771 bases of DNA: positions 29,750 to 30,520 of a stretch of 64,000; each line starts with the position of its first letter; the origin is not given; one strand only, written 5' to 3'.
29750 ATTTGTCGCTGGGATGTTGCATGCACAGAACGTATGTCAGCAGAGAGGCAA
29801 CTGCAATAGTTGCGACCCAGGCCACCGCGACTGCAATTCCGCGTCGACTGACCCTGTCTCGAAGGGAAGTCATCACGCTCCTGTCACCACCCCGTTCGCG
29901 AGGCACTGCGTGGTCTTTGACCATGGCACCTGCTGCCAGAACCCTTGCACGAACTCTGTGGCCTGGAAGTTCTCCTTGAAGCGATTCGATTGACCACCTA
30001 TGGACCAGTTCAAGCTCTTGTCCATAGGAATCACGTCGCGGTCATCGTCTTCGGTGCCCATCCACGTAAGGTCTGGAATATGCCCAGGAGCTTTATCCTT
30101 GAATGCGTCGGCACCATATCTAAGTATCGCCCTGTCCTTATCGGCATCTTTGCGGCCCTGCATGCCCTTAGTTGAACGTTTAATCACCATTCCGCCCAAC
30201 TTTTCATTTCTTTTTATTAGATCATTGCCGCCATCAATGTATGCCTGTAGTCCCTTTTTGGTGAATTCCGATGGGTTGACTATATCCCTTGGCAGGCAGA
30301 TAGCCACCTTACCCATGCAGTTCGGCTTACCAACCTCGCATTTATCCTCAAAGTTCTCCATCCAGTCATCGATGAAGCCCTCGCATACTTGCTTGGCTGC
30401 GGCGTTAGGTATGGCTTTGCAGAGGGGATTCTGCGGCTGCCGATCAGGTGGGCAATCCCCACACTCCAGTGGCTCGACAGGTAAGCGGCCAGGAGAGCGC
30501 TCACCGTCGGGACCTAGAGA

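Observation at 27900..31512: Low-GC moron operon of exported and membrane proteins with its own terminator inside the high-GC prophage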

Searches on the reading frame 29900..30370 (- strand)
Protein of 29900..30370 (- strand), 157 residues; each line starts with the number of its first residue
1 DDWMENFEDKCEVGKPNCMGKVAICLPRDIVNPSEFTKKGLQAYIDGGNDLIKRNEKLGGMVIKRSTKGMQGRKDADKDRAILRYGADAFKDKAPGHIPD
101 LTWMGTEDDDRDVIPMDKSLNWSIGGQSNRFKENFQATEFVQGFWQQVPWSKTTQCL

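Call 55: search_solved_structures(query=A3, max_evalue=10, show_alignments=3)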
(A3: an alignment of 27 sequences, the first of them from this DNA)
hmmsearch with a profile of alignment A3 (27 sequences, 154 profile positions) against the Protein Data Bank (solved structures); distinct sequences matched with E-value up to 10: 2.
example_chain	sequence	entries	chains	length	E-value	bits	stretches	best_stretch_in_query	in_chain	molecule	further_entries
2olg_A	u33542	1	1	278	0.91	12.9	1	13-55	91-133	Pro-phenoloxidase activating enzyme-I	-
8fzz_A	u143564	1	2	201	0.93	12.9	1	73-127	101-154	Ntox15 domain-containing protein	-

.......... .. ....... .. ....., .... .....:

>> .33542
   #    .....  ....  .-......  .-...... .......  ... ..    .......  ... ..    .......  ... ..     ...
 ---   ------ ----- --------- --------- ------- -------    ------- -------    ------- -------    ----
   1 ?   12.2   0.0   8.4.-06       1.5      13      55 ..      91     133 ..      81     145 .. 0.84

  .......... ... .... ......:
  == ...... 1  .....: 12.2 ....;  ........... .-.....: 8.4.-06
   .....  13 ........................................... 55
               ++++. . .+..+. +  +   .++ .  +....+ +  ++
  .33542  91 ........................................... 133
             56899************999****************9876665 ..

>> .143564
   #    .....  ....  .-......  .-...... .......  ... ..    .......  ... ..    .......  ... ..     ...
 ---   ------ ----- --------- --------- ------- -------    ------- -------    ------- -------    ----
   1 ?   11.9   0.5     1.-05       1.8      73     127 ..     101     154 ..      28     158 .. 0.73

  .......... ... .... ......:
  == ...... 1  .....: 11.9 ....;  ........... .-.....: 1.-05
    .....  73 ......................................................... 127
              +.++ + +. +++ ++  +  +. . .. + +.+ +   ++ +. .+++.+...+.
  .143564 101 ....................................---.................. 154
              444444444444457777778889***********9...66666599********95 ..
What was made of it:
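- On Ntox15 (PF15604) Tde-type DNases: It aligns with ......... of 8fzz (call 55).
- Closest known: Ntox15 / Tde DNase effectors with Tdi immunity. Same: Both share the catalytic-motif signature H-x-P-D...G followed by D..N-S-I-G-x-Q (call 55).
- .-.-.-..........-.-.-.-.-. aligns with Ntox15 Tde1 8fzz (E 0.93; call 55).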

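Call 56: search_protein_families(library=pfam, alignment_id=A3, max_evalue=10)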
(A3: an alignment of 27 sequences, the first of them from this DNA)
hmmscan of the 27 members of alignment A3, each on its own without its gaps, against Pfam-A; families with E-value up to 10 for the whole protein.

A. member 1, seq(157 aa): 0 families

B. families by the number of members that match (of 27 scanned): 7 families
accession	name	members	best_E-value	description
PF15604.11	Ntox15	3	0.0013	Novel toxin 15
PF08619.15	Nha1_C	2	0.13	Alkali metal cation/H+ antiporter Nha1 C terminus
PF05748.17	Rubella_E1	1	0.016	Rubella membrane glycoprotein E1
PF16683.11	TGase_elicitor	1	0.05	Transglutaminase elicitor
PF25047.1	Beta-prop_TEP1_2nd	1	0.25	TEP-1 second beta-propeller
PF05964.19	FYRN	1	0.27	F/Y-rich N-terminus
PF03229.18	Alpha_GJ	1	4.3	Alphavirus glycoprotein J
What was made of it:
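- On Ntox15 (PF15604) Tde-type DNases: Only 3 of 27 relatives hit, with best E 0.0013 (call 56).
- Closest known: Ntox15 / Tde DNase effectors with Tdi immunity. Different: A does not reach any Pfam Ntox15 score, and only 3 of 27 relatives give weak hits (call 56).
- Ntox15 is the top Pfam family for 3 of 27 members (best E 0.0013; call 56).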

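Call 63: predict_structure(alignment_id=A3)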
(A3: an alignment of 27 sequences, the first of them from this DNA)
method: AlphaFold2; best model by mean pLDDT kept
length: 157 residues; sequences in the alignment: 27
mean_pLDDT: 93.6   pTM: 0.86
mean pLDDT of the five models: 93.6, 91.8, 91.6, 90.5, 89.2
residues with pLDDT >= 90: 140; 70-90: 9; 50-70: 1; < 50: 7
segments of 3 or more residues with pLDDT < 50: 1-7
pLDDT, mean of each block of 10 residues (from residue 1): 53 91 97 97 98 98 97 97 98 97 96 97 96 97 95 92
secondary structure, 60 per line:
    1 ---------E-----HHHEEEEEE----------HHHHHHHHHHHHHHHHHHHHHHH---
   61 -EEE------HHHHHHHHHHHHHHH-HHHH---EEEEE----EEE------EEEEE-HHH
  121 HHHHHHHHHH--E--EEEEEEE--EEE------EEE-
elements in order: E19-24 H35-57 E62-64 H71-85 H87-90 E94-98 E103-105 E112-116 H118-130 E136-142 E145-147 E154-156
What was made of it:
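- AF2 with that alignment gave pLDDT 93.6 and pTM 0.86, with topology strand(94-98) .. strand(112-116) - helix(118-130) (call 63).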

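Call 65: fold_search(model_id=the predicted structure, library=pdb)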
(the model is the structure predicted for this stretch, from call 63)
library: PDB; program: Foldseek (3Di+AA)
matches with E <= 10: 17; with E <= 0.001: 0
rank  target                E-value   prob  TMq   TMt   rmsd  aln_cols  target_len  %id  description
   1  9t38_D                2.8e+00  0.08  0.24  0.30   5.8        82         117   13  Rhs2-CT endonuclease toxin in complex with cognate immunity protein RhsI2 and EF-Tu (released 2025-12-24)
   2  9t38_A                3.2e+00  0.08  0.25  0.31   5.9        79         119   15  Rhs2-CT endonuclease toxin in complex with cognate immunity protein RhsI2 and EF-Tu (released 2025-12-24)
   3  4rsx                  3.5e+00  0.01  0.12  0.08  12.6        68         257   18  The structure of the effector protein from Pseudomonas syringae pv. tomato strain DC3000 (released 2015-03-11)
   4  7jgg                  4.5e+00  0.06  0.19  0.07   8.8        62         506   21  Cryo-EM structure of P. falciparum VAR2CSA NF45 DBL5 and DBL6 domains at 4.88 A (released 2021-01-13)
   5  9sjd_A                5.1e+00  0.05  0.29  0.16  15.3       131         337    9  Type I-F_HNH variant Cascade bound to dsDNA, HNH domain in outwards position (released 2026-02-18)
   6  8syi_G                5.1e+00  0.02  0.17  0.20  14.3       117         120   14  Cyanobacterial RNAP-EC (released 2023-07-05)
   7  8tw3_F                5.1e+00  0.01  0.17  0.09  14.0       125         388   10  hMPV fusion protein complexed with single domain antibodies sdHMPV16 and sdHMPV12 (released 2024-01-24)
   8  6wxo_B                6.2e+00  0.01  0.18  0.17  15.6       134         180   10  De novo TIM barrel-ferredoxin fold fusion homodimer with 2-histidine 2-glutamate centre TFD-HE (released 2020-11-25)
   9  8is2_B                6.6e+00  0.01  0.16  0.21  12.2       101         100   13  Crystal structure of a polyketide aromatase/cyclase Abx(+)D from Actinomycetes sp. MA7150. (released 2024-02-28)
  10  9bry_a                6.6e+00  0.01  0.13  0.03  18.7       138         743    9  V0-only V-ATPase in synaptophysin gene knock-out mouse brain isolated synaptic vesicles (released 2024-06-19)
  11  6gov_G                7.1e+00  0.01  0.16  0.15  13.4       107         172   12  Structure of THE RNA POLYMERASE LAMBDA-BASED ANTITERMINATION COMPLEX (released 2019-02-13)
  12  4xhw_C                7.6e+00  0.01  0.14  0.19  13.8        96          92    9  Crystal structure of Timeless_PAB domain in SeMet-labelled form (released 2015-09-30)
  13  6zv9_B                8.6e+00  0.02  0.15  0.15  10.5        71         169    6  Terbium(III)-bound de novo TIM barrel-ferredoxin fold fusion dimer with 4-glutamate binding site and tryptophan antenn (released 2020-11-25)
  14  2qyh_B                9.2e+00  0.06  0.14  0.09   3.4        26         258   12  Crystal structure of the hypothetical protein (gk1056) from geobacillus kaustophilus HTA426 (released 2008-08-19)
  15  8y5k_NG               9.2e+00  0.02  0.16  0.25   9.9        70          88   16  E.coli transcription translation coupling complex in TTC-A state 2 containing mRNA with 27-mer spacer, NusG, NusA, fM (released 2025-08-13)
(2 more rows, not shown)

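Call 105: fold_search(model_id=the predicted structure, library=viral)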
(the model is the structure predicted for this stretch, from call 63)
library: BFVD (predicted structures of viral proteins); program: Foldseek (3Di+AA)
matches with E <= 10: 37; with E <= 0.001: 0
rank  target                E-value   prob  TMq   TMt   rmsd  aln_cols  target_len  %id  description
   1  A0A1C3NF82            1.4e+00  0.03  0.16  0.16  15.7       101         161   16  (no name in the UniProt tables at hand)
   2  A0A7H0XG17            2.3e+00  0.02  0.16  0.14  12.0       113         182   13  Uncharacterized protein [Pseudomonas phage phiK7A1]
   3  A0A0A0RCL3            2.5e+00  0.01  0.17  0.06  19.8       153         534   13  RNA-directed RNA polymerase (Fragment) [Vellore virus]
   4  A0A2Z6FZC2            2.7e+00  0.03  0.18  0.13  18.5       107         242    7  Uncharacterized protein [Enterococcus phage phiEF17H]
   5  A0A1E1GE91            3.2e+00  0.03  0.20  0.18  17.7       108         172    7  (no name in the UniProt tables at hand)
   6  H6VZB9                3.2e+00  0.03  0.12  0.21  12.0        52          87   27  (no name in the UniProt tables at hand)
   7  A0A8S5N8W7            4.2e+00  0.04  0.16  0.22   8.6        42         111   28  Nuclease [Siphoviridae sp. ctuaf34]
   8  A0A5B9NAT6            4.5e+00  0.02  0.16  0.23  13.0        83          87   11  (no name in the UniProt tables at hand)
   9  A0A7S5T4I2            4.8e+00  0.02  0.18  0.19  15.8       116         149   16  (no name in the UniProt tables at hand)
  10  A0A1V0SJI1            4.8e+00  0.01  0.19  0.15  15.9       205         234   10  Uncharacterized protein [Klosneuvirus KNV1]
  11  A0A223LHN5            5.1e+00  0.03  0.23  0.14  10.9       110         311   14  Uncharacterized protein [Erwinia phage vB_EamM_RisingSun]
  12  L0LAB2                5.1e+00  0.01  0.11  0.16  14.5        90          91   12  Uncharacterized protein [Bacillus phage phiAGATE]
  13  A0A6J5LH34            5.8e+00  0.03  0.13  0.16   8.9        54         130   11  VRR-NUC domain containing protein [uncultured Caudovirales phage]
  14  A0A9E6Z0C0            5.8e+00  0.01  0.16  0.24  13.9       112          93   11  (no name in the UniProt tables at hand)
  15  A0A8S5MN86            5.8e+00  0.01  0.14  0.06  20.3       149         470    6  Uncharacterized protein [Siphoviridae sp. ctxc31]
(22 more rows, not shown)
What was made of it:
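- Tried and rejected: Foldseek against PDB and BFVD: nothing significant (calls 65, 105).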
